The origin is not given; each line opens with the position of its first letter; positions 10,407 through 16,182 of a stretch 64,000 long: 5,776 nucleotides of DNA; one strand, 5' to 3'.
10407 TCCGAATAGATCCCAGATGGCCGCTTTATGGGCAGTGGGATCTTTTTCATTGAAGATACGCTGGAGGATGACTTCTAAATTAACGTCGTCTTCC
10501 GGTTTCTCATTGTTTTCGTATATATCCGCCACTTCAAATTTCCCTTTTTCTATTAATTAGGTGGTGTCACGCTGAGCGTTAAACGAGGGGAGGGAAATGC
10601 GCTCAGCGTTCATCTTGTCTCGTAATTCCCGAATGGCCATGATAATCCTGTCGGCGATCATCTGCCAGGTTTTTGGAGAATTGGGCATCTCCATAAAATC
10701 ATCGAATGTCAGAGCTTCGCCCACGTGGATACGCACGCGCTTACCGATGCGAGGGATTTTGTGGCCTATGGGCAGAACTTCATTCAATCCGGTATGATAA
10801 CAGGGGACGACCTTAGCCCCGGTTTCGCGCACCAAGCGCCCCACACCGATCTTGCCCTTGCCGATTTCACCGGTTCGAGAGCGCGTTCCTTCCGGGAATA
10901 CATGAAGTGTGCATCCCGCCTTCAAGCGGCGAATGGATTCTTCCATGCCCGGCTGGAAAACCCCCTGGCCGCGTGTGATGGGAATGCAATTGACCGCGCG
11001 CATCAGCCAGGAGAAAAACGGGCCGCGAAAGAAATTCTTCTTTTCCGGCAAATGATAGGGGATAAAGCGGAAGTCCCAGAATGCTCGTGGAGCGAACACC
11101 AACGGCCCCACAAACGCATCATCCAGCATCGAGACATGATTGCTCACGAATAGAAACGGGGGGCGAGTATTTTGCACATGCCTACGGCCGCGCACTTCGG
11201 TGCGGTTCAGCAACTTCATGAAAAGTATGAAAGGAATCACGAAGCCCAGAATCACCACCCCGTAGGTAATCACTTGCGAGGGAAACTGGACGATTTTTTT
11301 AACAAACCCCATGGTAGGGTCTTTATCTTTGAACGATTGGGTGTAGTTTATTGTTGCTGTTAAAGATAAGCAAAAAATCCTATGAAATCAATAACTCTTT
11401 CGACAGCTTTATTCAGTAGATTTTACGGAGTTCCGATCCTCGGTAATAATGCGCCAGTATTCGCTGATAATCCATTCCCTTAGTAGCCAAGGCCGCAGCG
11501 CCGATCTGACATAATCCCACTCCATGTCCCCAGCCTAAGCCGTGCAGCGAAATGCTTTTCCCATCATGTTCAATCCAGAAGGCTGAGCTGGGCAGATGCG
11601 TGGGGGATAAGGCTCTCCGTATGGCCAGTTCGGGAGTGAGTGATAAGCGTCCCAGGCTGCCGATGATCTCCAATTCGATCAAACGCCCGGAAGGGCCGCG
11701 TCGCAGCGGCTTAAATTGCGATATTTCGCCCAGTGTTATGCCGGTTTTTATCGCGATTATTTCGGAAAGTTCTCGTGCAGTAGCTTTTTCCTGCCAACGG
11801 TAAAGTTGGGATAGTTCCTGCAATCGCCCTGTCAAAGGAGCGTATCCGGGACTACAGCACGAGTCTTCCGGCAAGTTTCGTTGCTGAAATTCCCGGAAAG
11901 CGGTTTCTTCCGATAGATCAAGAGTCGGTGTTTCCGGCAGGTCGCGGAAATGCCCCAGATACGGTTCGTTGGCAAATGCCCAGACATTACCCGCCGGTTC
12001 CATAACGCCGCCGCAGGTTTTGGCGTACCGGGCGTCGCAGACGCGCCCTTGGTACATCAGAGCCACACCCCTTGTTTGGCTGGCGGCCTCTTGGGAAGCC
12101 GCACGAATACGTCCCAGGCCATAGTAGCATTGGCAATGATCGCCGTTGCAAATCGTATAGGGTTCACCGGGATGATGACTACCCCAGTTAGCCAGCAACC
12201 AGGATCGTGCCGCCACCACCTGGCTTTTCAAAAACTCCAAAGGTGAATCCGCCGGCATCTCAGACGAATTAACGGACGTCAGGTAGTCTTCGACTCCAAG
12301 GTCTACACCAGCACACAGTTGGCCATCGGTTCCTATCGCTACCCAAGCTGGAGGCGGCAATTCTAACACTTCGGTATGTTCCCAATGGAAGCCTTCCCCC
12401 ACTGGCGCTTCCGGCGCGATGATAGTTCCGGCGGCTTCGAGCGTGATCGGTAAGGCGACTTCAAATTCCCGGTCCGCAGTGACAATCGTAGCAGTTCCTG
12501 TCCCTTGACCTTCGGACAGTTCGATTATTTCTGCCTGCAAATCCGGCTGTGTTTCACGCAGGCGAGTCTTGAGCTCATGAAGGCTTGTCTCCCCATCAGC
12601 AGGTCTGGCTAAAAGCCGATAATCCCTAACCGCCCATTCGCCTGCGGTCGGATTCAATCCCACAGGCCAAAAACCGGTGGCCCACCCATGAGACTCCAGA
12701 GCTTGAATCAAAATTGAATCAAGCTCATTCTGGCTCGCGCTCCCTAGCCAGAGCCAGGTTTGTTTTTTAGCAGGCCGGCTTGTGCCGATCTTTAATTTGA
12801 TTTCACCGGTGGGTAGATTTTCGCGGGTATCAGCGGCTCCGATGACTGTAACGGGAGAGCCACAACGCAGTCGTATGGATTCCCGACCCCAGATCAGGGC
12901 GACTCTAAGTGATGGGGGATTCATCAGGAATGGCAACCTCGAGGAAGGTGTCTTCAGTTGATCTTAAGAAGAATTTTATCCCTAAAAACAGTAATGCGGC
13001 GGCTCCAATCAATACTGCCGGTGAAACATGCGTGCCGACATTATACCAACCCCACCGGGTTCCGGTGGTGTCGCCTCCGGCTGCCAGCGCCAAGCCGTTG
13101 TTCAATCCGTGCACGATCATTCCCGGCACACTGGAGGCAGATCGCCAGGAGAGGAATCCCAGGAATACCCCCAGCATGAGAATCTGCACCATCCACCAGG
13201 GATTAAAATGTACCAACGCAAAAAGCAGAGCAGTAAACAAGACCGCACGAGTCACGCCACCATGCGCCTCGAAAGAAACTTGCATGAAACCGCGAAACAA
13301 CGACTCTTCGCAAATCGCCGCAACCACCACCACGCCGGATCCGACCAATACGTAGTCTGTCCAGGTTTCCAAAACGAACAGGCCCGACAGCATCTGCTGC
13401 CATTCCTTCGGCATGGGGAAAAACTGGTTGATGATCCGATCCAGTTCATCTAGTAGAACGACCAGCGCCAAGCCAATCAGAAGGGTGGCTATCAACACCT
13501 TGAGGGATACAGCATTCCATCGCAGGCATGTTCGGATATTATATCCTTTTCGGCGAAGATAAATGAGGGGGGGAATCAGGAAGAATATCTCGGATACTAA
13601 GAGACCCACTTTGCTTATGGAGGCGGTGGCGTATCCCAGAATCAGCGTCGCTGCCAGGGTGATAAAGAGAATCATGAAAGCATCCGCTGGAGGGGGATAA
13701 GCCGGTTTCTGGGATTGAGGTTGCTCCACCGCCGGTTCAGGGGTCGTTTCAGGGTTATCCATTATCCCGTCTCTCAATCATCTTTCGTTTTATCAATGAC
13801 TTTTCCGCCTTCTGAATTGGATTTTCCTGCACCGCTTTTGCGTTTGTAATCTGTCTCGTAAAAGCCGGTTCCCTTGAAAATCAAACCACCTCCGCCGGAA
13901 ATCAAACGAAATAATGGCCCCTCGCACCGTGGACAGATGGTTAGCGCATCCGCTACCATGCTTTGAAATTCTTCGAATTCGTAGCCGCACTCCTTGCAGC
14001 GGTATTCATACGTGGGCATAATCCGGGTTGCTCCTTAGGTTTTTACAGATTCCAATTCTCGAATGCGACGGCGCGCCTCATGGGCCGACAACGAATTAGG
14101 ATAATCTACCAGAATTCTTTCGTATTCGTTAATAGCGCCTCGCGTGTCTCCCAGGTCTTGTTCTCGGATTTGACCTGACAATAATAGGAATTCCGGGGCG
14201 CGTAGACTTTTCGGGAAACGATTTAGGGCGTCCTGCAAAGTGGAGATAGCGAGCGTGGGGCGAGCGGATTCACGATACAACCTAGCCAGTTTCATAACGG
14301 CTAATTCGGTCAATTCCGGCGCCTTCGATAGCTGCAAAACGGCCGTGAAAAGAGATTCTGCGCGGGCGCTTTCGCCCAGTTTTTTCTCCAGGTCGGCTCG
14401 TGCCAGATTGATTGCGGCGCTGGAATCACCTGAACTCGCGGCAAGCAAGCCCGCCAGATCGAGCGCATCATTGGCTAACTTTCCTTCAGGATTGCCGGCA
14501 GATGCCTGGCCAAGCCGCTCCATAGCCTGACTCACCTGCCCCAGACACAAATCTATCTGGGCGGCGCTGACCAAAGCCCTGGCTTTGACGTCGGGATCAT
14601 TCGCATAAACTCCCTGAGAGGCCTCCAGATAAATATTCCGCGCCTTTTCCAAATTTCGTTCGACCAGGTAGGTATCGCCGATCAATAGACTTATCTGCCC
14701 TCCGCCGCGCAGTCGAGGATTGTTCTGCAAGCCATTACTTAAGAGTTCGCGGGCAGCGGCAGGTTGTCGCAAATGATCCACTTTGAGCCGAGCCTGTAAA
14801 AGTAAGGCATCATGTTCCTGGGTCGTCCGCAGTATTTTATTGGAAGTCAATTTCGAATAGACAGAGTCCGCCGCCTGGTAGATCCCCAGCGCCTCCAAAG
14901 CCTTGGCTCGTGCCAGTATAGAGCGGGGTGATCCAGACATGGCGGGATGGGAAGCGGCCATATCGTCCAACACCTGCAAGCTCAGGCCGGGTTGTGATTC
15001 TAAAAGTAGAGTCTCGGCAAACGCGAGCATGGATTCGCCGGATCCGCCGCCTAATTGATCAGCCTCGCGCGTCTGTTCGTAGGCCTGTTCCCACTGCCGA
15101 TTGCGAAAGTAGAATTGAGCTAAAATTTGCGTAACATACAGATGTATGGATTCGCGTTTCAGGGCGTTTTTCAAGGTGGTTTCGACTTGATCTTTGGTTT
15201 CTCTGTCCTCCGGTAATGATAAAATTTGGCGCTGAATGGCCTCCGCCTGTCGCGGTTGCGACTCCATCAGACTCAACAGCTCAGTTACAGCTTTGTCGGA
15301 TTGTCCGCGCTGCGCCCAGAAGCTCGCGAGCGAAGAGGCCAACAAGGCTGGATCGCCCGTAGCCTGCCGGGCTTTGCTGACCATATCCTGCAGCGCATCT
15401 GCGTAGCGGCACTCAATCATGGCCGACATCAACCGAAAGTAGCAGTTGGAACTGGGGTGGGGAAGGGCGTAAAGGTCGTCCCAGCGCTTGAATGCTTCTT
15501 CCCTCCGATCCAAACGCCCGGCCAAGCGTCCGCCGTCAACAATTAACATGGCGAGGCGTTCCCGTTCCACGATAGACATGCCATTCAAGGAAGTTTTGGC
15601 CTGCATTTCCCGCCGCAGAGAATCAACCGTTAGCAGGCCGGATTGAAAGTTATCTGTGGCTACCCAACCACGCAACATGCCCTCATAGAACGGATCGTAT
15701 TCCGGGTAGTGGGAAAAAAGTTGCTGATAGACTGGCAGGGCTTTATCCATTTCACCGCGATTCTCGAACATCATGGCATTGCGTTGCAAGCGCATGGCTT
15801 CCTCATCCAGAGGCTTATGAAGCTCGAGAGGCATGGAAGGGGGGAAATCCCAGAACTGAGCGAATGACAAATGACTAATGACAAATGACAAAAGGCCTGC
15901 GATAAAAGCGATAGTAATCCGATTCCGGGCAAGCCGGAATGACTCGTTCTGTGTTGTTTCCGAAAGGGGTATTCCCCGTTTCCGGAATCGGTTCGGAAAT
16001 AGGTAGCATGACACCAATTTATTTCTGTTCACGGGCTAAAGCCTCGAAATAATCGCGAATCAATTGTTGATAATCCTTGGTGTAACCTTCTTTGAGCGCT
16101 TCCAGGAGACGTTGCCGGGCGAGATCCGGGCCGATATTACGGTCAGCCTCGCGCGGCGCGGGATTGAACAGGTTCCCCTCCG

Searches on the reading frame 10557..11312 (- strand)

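Call 84: search_protein_families(library=pfam, proteins=[window:10557-11312:-], max_evalue=0.0001)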
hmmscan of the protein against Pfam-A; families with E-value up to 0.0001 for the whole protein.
window:10557-11312:- (251 aa): 1 family
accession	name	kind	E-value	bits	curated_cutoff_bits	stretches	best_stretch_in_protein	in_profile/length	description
PF01553.26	Acyltransferase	-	9.1e-25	87.4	23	1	38-173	2-131/132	Acyltransferase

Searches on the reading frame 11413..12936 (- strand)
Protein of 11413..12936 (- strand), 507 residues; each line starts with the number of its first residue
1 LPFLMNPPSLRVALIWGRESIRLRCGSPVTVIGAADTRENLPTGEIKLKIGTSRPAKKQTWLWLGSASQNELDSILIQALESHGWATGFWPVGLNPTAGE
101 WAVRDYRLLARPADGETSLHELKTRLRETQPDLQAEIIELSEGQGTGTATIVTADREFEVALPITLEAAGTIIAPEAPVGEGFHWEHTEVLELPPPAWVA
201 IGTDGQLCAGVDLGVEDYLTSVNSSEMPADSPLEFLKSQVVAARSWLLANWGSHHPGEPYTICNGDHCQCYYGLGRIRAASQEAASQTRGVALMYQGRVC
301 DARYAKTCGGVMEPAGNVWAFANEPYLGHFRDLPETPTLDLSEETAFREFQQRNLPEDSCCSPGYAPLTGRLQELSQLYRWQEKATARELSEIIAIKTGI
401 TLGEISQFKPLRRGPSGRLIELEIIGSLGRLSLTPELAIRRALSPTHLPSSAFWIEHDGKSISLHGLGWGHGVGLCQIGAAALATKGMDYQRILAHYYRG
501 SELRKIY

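Call 56: search_protein_families(library=pfam, proteins=[window:11413-12936:-], max_evalue=0.0001)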
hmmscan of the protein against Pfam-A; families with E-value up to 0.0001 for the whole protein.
window:11413-12936:- (507 aa): 1 family
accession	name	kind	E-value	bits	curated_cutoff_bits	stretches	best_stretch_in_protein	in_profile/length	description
PF08486.15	SpoIID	-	5.5e-17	62.6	23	1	211-295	9-97/97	Stage II sporulation protein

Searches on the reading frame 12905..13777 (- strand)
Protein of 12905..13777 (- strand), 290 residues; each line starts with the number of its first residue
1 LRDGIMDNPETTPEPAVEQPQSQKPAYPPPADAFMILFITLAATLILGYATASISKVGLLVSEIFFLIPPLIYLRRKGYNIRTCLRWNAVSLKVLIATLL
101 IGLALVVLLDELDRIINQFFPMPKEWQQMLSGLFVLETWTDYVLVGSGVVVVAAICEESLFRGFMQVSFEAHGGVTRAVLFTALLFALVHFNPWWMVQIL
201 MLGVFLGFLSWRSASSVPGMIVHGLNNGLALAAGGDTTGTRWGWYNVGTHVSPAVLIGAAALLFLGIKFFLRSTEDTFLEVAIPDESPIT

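Call 56: search_protein_families(library=pfam, proteins=[window:12905-13777:-], max_evalue=0.0001)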
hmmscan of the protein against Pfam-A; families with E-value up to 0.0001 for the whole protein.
window:12905-13777:- (290 aa): 1 family
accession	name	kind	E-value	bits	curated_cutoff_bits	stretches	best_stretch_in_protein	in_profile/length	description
PF02517.21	Rce1-like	-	4.8e-18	65.7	22.4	1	143-228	5-92/93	Type II CAAX prenyl endopeptidase Rce1-like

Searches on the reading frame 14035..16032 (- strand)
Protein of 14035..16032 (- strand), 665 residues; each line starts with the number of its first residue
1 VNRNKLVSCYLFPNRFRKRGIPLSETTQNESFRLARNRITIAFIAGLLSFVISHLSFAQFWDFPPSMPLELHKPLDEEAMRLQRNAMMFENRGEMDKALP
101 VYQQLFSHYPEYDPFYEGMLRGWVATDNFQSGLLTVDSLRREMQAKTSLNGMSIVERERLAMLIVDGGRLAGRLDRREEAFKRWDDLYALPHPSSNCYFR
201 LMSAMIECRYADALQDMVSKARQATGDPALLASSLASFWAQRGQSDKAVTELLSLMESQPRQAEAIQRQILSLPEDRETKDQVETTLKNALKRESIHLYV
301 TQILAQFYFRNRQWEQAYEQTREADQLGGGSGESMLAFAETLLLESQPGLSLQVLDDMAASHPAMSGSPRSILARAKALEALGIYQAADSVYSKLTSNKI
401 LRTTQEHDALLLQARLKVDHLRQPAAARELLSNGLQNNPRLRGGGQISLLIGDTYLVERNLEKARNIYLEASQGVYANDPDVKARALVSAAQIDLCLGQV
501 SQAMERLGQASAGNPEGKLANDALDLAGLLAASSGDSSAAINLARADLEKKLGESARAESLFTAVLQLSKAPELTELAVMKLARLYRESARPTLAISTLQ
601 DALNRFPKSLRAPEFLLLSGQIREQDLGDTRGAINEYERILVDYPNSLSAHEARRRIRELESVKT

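Call 56: search_protein_families(library=pfam, proteins=[window:14035-16032:-], max_evalue=0.0001)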
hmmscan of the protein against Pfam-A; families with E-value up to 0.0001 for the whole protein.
window:14035-16032:- (665 aa): 10 families
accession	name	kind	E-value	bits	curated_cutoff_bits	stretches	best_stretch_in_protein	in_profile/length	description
PF13428.12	TPR_14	-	1.2e-16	60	23.5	0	579-611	4-36/44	Tetratricopeptide repeat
PF13174.12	TPR_6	-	8.5e-14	51.6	26.3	0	616-647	3-33/33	Tetratricopeptide repeat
PF14559.12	TPR_19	-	4.9e-12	46.4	25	0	553-609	5-58/68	Tetratricopeptide repeat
PF13424.12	TPR_12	-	4.8e-06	27.1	30.1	0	539-607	3-76/77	Tetratricopeptide repeat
PF07719.23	TPR_2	-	1.1e-05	25.6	27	0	84-112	6-34/34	Tetratricopeptide repeat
PF13181.12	TPR_8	-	2.4e-05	24.6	25.7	0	541-570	3-32/34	Tetratricopeptide repeat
PF13176.12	TPR_7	-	2.8e-05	24.3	27.9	0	541-573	3-33/36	Tetratricopeptide repeat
PF13432.12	TPR_16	-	5.2e-05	24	32.7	0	581-646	2-63/65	Tetratricopeptide repeat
PF25062.1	ARM_TT21_N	-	5.2e-05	23.5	40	0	210-396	9-195/222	Tetratricopeptide repeat protein 21 N-terminal ARM repeat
PF12895.13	ANAPC3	-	5.7e-05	23.7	27.2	0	301-342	26-66/82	Anaphase-promoting complex, cyclosome, subunit 3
